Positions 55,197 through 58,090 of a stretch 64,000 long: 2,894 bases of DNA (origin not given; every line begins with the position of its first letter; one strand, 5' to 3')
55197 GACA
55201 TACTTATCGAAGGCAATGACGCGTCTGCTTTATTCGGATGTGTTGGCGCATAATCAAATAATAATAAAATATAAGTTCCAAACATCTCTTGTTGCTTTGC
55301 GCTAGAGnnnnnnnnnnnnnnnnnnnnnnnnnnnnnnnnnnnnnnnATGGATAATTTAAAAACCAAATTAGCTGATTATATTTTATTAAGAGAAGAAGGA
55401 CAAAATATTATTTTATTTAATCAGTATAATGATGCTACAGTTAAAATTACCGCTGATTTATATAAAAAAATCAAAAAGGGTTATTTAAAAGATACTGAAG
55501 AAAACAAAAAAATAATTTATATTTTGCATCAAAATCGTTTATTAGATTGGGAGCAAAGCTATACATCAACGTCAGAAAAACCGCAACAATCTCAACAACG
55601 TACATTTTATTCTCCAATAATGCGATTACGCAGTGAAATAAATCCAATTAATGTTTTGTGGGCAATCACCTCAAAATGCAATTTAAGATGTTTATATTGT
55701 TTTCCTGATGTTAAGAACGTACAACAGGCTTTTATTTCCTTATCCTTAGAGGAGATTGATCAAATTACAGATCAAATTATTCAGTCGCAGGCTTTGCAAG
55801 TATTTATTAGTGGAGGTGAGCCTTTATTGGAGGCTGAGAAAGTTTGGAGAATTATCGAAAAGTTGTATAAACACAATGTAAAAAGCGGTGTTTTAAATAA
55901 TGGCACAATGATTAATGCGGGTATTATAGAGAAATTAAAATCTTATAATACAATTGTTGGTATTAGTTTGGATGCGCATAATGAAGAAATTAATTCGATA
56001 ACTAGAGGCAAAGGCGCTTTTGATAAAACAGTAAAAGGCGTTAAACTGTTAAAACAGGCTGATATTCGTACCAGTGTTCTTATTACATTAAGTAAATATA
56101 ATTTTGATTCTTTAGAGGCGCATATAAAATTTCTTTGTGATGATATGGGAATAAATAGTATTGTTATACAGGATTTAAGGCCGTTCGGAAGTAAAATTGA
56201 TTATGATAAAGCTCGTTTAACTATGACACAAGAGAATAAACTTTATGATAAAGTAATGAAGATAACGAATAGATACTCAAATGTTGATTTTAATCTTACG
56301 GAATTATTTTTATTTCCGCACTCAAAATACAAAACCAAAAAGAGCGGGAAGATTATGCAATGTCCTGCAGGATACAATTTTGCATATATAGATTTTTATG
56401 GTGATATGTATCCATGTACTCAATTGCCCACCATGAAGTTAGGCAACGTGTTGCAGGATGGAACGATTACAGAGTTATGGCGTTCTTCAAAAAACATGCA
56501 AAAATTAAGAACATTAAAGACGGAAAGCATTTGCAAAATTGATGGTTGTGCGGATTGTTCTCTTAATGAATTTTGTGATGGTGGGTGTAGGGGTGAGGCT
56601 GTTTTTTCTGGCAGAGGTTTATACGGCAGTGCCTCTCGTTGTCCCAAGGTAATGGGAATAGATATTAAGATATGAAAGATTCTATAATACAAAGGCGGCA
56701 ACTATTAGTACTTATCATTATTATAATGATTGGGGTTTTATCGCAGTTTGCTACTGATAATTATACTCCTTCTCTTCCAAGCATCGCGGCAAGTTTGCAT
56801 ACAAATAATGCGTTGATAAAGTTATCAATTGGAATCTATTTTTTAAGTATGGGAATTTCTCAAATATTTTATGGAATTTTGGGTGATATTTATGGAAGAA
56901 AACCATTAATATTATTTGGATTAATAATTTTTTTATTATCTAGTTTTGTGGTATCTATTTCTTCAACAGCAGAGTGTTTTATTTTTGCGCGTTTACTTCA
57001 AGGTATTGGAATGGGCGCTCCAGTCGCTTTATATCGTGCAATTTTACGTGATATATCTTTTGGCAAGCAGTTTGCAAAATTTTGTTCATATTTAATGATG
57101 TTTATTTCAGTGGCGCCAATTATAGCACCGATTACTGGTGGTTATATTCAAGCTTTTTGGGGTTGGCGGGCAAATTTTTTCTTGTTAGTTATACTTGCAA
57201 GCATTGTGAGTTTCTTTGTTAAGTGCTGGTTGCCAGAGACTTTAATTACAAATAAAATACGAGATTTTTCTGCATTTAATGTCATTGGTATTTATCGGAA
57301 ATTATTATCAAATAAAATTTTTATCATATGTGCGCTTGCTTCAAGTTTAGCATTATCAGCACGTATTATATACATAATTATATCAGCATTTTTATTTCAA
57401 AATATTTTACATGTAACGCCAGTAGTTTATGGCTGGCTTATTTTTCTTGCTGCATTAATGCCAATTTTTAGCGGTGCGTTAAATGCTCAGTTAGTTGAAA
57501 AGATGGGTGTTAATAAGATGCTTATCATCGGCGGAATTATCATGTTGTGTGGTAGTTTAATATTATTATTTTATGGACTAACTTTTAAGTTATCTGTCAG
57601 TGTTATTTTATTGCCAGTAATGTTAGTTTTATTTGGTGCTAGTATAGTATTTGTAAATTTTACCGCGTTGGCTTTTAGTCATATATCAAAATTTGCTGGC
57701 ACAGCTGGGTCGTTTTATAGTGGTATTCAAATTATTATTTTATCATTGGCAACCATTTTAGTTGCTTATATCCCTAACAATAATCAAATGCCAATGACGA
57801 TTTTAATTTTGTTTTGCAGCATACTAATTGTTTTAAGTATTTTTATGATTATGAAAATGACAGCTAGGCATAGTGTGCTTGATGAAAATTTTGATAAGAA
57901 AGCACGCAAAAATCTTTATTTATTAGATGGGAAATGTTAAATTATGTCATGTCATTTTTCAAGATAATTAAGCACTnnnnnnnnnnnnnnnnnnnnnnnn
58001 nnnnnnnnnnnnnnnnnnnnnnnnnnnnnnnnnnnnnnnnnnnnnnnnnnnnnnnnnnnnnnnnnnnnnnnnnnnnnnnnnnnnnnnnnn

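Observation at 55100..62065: Candidate new RiPP system: unannotated 22-aa precursor, rSAM/SPASM maturase, MFS and RND exporters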

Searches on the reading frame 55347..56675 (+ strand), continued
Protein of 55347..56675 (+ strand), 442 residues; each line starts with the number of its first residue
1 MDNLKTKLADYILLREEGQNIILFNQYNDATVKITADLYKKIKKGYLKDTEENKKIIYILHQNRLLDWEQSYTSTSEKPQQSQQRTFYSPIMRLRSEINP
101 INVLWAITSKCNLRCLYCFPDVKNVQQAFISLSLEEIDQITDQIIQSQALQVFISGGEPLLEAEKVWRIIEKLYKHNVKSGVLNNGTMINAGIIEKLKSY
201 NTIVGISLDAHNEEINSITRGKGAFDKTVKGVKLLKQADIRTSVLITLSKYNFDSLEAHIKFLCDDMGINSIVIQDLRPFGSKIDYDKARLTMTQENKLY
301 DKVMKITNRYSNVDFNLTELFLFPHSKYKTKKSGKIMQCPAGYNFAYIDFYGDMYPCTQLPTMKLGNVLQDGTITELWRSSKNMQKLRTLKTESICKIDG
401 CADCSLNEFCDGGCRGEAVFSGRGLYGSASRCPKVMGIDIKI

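Call 61: search_protein_families(library=ncbifam, max_evalue=0.00001, proteins=[L088:2661-4004:+, L088:5335-6345:+, L044:1625-2998:+, L044:4281-5285:+, L044:5313-6071:+, L009:2698-4068:+, L009:5423-5998:+, L003:5215-6546:+, L003:6690-8834:+, L003:1330-1968:+])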
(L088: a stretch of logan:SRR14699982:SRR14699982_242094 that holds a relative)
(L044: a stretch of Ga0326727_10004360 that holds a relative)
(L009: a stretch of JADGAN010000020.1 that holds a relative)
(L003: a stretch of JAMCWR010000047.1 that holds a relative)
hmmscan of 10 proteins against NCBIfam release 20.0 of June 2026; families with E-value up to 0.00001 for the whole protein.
L088:2661-4004:+ (447 aa): 54 families (the best 25 are shown)
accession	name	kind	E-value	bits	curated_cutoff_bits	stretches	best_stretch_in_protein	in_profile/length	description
TIGR04334.1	rSAM_Clo7bot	equivalog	2.1e-64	217.8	600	1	6-415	3-408/440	radical SAM/SPASM domain Clo7bot peptide maturase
TIGR04463.1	rSAM_vs_C_rich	equivalog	3.5e-61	207.3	525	1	11-419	5-401/438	TIGR04463 family radical SAM/SPASM RiPP maturase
NF038107.1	rSAM_NF038107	equivalog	9e-55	186.2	600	1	3-434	1-423/444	Cys-every-fifth radical SAM/SPASM peptide maturase CefB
TIGR04280.1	geopep_mat_rSAM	hypoth_equivalog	2.7e-44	151.8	400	1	51-413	43-393/428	geopeptide radical SAM maturase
NF052473.1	rSAM_FlmE_OhkG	exception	1e-42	146.5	500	1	4-275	2-281/481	FlmE/OhkG family radical SAM/SPASM peptide maturase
NF047865.1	rSAM_PapB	equivalog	1.2e-36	126.7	340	1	94-417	4-321/330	PapB family radical SAM/SPASM ranthipeptide maturase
NF041298.1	rSAM_mat_DynA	equivalog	1.6e-28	99.7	450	1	97-275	5-179/356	dynobactin maturation radical SAM/SPASM protein DynA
TIGR03974.1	rSAM_six_Cys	equivalog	5e-26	91.6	425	1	10-244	22-246/451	thioether cross-link-forming SCIFF peptide maturase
TIGR04064.1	rSAM_nif11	equivalog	4.7e-24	84.9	518.7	1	39-246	31-228/459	nif11-like peptide radical SAM maturase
TIGR03942.1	sulfatase_rSAM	equivalog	1.8e-22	79.9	349.45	1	101-432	9-344/363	anaerobic sulfatase maturase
NF041707.1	rSAM_YhhB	equivalog_domain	3.6e-20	72.2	445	1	101-255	14-171/369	cyclophane-forming radical SAM/SPASM peptide maturase YhhB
NF040492.1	not_ScfB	exception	2.7e-19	69.4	855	1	71-421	76-424/450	ScfB-related radical SAM/SPASM orphan maturase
TIGR04068.1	rSAM_ocin_clost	equivalog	1.2e-17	64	500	1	32-247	22-237/462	Cys-rich peptide radical SAM maturase CcpM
TIGR03906.1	quino_hemo_SAM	equivalog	1.7e-17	63.2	453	1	55-247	61-246/467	quinohemoprotein amine dehydrogenase maturation protein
NF010321.0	PRK13758.1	equivalog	1.1e-16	61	441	1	101-415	17-333/370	anaerobic sulfatase-maturase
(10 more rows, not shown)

L088:5335-6345:+ (336 aa): 0 families

L044:1625-2998:+ (457 aa): 43 families (the best 25 are shown)
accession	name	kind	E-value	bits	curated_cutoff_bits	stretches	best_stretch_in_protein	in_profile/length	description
TIGR04463.1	rSAM_vs_C_rich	equivalog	1.1e-63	215.6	525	1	23-439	14-429/438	TIGR04463 family radical SAM/SPASM RiPP maturase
TIGR04334.1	rSAM_Clo7bot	equivalog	4.2e-60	203.6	600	1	60-434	55-429/440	radical SAM/SPASM domain Clo7bot peptide maturase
NF038107.1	rSAM_NF038107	equivalog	1.8e-53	181.9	600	1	7-445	3-438/444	Cys-every-fifth radical SAM/SPASM peptide maturase CefB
NF052473.1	rSAM_FlmE_OhkG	exception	1.9e-40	139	500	1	22-275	19-281/481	FlmE/OhkG family radical SAM/SPASM peptide maturase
TIGR04280.1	geopep_mat_rSAM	hypoth_equivalog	5.8e-40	137.6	400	1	7-410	3-393/428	geopeptide radical SAM maturase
NF047865.1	rSAM_PapB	equivalog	1.4e-26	93.5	340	1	97-414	5-321/330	PapB family radical SAM/SPASM ranthipeptide maturase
NF041298.1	rSAM_mat_DynA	equivalog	1.8e-19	69.9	450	1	99-245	5-149/356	dynobactin maturation radical SAM/SPASM protein DynA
TIGR04064.1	rSAM_nif11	equivalog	2e-18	66.3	518.7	1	96-252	79-234/459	nif11-like peptide radical SAM maturase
TIGR03942.1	sulfatase_rSAM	equivalog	4.1e-18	65.6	349.45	1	103-244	9-150/363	anaerobic sulfatase maturase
NF041707.1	rSAM_YhhB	equivalog_domain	1.4e-16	60.4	445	1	102-244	9-154/369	cyclophane-forming radical SAM/SPASM peptide maturase YhhB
TIGR03906.1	quino_hemo_SAM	equivalog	5.4e-16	58.3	453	1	102-240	101-239/467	quinohemoprotein amine dehydrogenase maturation protein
TIGR04115.1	rSAM_Cxxx_rpt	equivalog_domain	3.9e-14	52.9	350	1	101-268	8-181/359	radical SAM peptide maturase, CXXX-repeat target family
TIGR03978.1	rSAM_paired_1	equivalog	7.6e-14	51.3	370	1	99-244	87-229/466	His-Xaa-Ser system radical SAM maturase HxsB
TIGR04083.1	rSAM_pep_methan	hypoth_equivalog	8.6e-14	51.2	300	1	98-225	3-123/376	TIGR04083 family peptide-modifying radical SAM enzyme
TIGR03974.1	rSAM_six_Cys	equivalog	1.4e-13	50.5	425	1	103-240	105-242/451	thioether cross-link-forming SCIFF peptide maturase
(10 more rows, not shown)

L044:4281-5285:+ (334 aa): 0 families

L044:5313-6071:+ (252 aa): 0 families

L009:2698-4068:+ (456 aa): 7 families
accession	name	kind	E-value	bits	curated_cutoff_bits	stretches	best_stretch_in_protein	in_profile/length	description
TIGR00900.1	2A0121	subfamily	9.6e-54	183.1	319.6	1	17-381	1-363/364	H+ Antiporter protein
NF007792.0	PRK10489.1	equivalog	3.5e-18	65.8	324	1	20-414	22-409/419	enterobactin transporter EntS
NF000051.1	macrolide_MefB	exception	3.9e-16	59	800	1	8-401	2-391/409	macrolide efflux MFS transporter Mef(B)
NF000245.1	macrolide_MefA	exception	5.8e-16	58.6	675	1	11-401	5-393/405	macrolide efflux MFS transporter Mef(A)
TIGR00880.1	2_A_01_02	superfamily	1.4e-10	41.4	131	1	58-190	6-134/141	multidrug resistance protein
NF000246.1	macrolide_MefC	exception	9.8e-10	38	870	1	15-398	8-389/407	macrolide efflux MFS transporter Mef(C)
TIGR00710.1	efflux_Bcr_CflA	subfamily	2.4e-08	33.8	200.9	1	69-327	59-303/385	Bcr/CflA family efflux MFS transporter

L009:5423-5998:+ (191 aa): 0 families

L003:5215-6546:+ (443 aa): 2 families
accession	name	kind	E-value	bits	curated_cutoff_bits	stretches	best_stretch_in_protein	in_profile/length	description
TIGR00900.1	2A0121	subfamily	3.3e-25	89.2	319.6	1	37-406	1-364/364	H+ Antiporter protein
NF007792.0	PRK10489.1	equivalog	6.2e-08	32.1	324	1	35-383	17-353/419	enterobactin transporter EntS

L003:6690-8834:+ (714 aa): 5 families
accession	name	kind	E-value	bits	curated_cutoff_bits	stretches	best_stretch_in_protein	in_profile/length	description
NF053518.1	DipepPtdsDpp5Prph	equivalog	7.9e-47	160.1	900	2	246-698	198-636/655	dipeptidyl-peptidase Dpp5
NF033523.0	lasso_peptidase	equivalog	1.7e-25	89.9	400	1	423-695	345-616/638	Atxe2 family lasso peptide isopeptidase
TIGR02800.1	propeller_TolB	equivalog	3.3e-13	49.4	343.15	0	121-195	313-386/418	Tol-Pal system beta propeller repeat protein TolB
NF050058.1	e_dPHAscl_type1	hypoth_equivalog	3.2e-06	26.8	150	0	523-681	52-209/276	extracellular catalytic domain type 1 short-chain-length polyhydroxyalkanoate depolymerase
NF002183.0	PRK01029.1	equivalog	3.7e-06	26.3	405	0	123-194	319-390/429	Tol-Pal system protein TolB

L003:1330-1968:+ (212 aa): 0 families

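Call 71: find_encoding_contigs(protein=P0038, flank=5000, max_places=1)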
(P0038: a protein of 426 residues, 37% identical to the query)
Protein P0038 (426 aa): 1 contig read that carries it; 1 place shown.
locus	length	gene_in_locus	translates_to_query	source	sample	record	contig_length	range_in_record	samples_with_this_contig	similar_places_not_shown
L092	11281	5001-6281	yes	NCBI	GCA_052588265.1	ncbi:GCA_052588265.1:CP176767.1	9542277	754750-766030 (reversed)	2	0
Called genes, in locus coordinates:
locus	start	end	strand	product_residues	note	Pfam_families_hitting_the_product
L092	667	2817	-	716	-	PF10592:AIPR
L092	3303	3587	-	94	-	PF13031:DUF3892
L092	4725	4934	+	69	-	-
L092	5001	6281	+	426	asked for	PF04055:Radical_SAM, PF13186:SPASM (weak)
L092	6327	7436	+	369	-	-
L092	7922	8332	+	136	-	PF02517:Rce1-like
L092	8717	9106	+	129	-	PF01527:HTH_Tnp_1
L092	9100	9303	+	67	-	PF05717:TnpB_IS66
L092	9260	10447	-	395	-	PF03050:DDE_Tnp_IS66, PF13817:DDE_Tnp_IS66_C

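Call 72: find_encoding_contigs(protein=P0008, flank=5000, max_places=1)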
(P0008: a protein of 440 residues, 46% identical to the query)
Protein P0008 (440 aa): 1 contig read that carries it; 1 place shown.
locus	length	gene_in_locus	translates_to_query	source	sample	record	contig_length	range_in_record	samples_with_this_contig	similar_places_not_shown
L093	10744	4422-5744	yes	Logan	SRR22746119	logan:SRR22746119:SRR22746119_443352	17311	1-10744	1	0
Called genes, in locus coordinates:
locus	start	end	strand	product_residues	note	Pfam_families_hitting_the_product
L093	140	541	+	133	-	PF04020:Phage_holin_4_2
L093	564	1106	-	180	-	PF01883:FeS_assembly_P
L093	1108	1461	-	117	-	PF01925:TauE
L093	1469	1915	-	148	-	PF01592:NifU_N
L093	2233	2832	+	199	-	-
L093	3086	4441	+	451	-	PF04055:Radical_SAM, PF13353:Fer4_12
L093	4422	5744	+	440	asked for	PF04055:Radical_SAM, PF13353:Fer4_12 (weak), PF13186:SPASM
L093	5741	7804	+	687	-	PF26549:Tricorn_N (faint), PF26550:Tricorn_2nd (faint), PF07676:PD40 (faint), PF20434:BD-FAE, PF00561:Abhydrolase_1 (faint), PF12697:Abhydrolase_6 (faint), PF00326:Peptidase_S9, PF01738:DLH, +1 more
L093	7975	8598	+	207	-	PF02525:Flavodoxin_2, PF03358:FMN_red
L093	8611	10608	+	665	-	PF00723:Glyco_hydro_15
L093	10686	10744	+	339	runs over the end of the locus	PF04166:PdxA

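Call 78: search_protein_representatives(alignment_id=A1)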
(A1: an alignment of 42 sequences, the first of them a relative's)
Query: 42 sequences, 431 profile positions. Proteins with E-value up to 0.001 (for the whole library): 116248; up to 1e-10: 48507; up to 1e-30: 3513. The best 150 are listed.
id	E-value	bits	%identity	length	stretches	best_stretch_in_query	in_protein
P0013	3.7e-177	605.9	-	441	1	3-430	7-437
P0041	4.4e-166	569.4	-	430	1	1-429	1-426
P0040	4.1e-160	549.7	-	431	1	3-429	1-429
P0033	4.4e-158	543.0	-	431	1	4-429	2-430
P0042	1.7e-150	518.1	-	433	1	5-428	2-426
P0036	3.1e-148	510.6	-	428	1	4-427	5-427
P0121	1.3e-140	485.5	-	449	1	3-429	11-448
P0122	2.6e-140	484.5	-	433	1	3-428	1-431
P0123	2.8e-138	477.8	-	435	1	3-427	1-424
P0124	1.6e-119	416.0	-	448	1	3-428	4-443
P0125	7.3e-112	390.7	-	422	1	5-426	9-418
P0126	5.0e-111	388.0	-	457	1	10-427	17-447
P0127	5.6e-105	368.1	-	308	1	124-428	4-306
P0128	5.7e-104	364.7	-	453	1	11-424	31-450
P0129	7.7e-104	364.3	-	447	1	6-427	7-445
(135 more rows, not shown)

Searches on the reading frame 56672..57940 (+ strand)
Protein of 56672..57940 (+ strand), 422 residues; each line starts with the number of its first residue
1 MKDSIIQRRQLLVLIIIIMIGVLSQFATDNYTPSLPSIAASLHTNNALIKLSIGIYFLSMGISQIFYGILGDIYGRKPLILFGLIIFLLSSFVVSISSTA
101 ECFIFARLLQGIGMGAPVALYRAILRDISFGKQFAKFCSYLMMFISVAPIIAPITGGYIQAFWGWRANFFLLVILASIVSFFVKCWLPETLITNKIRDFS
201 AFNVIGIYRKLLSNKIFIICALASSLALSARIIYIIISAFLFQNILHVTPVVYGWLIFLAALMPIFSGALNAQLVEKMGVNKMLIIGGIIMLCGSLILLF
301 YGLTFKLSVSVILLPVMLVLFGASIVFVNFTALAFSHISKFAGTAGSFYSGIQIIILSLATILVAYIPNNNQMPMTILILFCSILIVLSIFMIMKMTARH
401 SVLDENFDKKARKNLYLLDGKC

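Call 3: search_protein_families(library=pfam, proteins=[window:56672-57940:+])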
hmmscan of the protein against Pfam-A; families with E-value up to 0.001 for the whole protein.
window:56672-57940:+ (422 aa): 3 families
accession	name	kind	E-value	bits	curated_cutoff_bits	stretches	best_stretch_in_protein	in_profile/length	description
PF07690.21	MFS_1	-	4e-38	131.7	33.4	1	19-353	3-339/347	Major Facilitator Superfamily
PF00083.30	Sugar_tr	-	6.5e-11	42.2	22.3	1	37-191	43-198/452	Sugar (and other) transporter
PF13347.12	MFS_2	-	0.00018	20.7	27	1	130-335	138-338/427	MFS/sugar transport protein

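Call 4: search_protein_families(library=ncbifam, proteins=[window:56672-57940:+])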
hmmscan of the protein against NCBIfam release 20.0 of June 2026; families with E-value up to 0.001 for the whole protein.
window:56672-57940:+ (422 aa): 44 families (the best 25 are shown)
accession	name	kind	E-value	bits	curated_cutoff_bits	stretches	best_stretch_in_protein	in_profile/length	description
TIGR00710.1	efflux_Bcr_CflA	subfamily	5.3e-69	233.5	200.9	1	12-393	5-384/385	Bcr/CflA family efflux MFS transporter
NF008654.0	PRK11652.1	equivalog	3.1e-61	207.4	479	1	10-399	8-391/397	multidrug efflux MFS transporter EmrD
NF008314.0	PRK11102.1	equivalog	3.3e-60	204.4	303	1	8-395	6-392/396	Bcr/CflA family multidrug efflux MFS transporter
NF053813.1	MFS_TcaB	equivalog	1.7e-49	168.6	475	1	10-399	4-392/396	putative multidrug effflux MFS transporter TcaB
NF033134.0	cmlA_floR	equivalog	9.3e-41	140.5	450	1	14-390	12-384/388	CmlA/FloR family chloramphenicol efflux MFS transporter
NF007782.0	PRK10473.1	subfamily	1.6e-35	122.9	417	1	18-397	9-382/394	MdtL family multidrug efflux MFS transporter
TIGR00880.1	2_A_01_02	superfamily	4.9e-30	104.5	131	1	54-190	1-141/141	multidrug resistance protein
NF008270.1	PRK11043.1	equivalog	1.1e-28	100.4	430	1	12-392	5-380/382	purine nucleoside transporter PunC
NF041041.1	FslD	exception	7.6e-26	91.2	500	1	15-391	13-389/396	rhizoferrin import MFS transporter FslD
NF012203.0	cmlB1_MFS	exception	1.3e-24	87.2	900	1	14-409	16-405/407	chloramphenicol efflux MFS transporter CmlB1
NF000219.1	FloR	exception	1e-23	84.2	700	1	14-393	16-391/404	chloramphenicol/florfenicol efflux MFS transporter FloR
NF000509.1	efflux_CmlA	exception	9.4e-22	77.9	875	1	17-390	19-388/419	CmlA family chloramphenicol efflux MFS transporter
NF052292.1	efflux_CraA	equivalog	1.7e-18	66.9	725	1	5-397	8-395/409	chloramphenicol efflux MFS transporter CraA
NF000009.1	tet_MFS_Tcr3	exception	3.1e-17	62.3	1000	1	20-180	38-204/512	tetracycline efflux MFS transporter Tcr3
TIGR00711.1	efflux_EmrB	subfamily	1.6e-16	60.2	230.2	1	17-189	6-179/485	DHA2 family efflux MFS transporter permease subunit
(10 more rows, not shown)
